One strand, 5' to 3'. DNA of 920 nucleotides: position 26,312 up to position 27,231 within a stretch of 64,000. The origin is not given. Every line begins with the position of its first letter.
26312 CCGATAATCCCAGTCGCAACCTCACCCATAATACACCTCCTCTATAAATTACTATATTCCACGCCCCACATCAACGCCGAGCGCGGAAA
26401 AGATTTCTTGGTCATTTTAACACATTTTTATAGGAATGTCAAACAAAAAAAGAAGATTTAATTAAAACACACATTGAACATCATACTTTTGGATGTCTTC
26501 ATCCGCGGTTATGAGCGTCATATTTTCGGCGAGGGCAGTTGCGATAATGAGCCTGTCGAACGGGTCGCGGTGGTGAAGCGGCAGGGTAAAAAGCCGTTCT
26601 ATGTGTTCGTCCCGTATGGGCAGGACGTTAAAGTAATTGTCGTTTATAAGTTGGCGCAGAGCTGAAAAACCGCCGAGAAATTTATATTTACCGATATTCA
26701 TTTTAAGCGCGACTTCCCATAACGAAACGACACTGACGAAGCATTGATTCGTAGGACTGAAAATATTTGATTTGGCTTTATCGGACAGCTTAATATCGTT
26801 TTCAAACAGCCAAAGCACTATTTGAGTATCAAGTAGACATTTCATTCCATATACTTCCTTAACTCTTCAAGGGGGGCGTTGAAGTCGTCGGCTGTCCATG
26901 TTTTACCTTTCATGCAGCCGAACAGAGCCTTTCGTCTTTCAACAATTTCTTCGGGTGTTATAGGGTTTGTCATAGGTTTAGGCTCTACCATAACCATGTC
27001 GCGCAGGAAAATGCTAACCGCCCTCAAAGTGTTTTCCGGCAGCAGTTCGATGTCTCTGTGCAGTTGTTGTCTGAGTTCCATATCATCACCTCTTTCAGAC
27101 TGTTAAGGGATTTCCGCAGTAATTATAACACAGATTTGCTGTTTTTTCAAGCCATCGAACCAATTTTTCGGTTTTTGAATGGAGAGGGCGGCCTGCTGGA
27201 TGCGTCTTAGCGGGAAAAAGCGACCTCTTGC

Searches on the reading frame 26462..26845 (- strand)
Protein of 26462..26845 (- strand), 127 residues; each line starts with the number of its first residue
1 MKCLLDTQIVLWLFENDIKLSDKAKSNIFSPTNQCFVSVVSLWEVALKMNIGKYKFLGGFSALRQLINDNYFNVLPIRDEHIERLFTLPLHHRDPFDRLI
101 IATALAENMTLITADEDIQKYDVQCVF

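Call 69: search_protein_families(library=pfam, proteins=[window:26462-26845:-], max_evalue=0.001)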
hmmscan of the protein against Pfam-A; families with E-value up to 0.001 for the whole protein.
window:26462-26845:- (127 aa): 1 family
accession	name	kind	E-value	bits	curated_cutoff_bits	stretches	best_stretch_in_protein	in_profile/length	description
PF01850.27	PIN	-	5.7e-21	75.8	23.6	1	4-122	2-118/120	PIN domain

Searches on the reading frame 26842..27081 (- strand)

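Call 69: search_protein_families(library=pfam, proteins=[window:26842-27081:-], max_evalue=0.001)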
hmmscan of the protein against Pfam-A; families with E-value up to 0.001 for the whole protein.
window:26842-27081:- (79 aa): 1 family
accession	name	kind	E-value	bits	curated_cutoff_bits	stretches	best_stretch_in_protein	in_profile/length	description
PF10047.15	DUF2281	-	6.3e-06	27.1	26.5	1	7-77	2-64/64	Protein of unknown function (DUF2281)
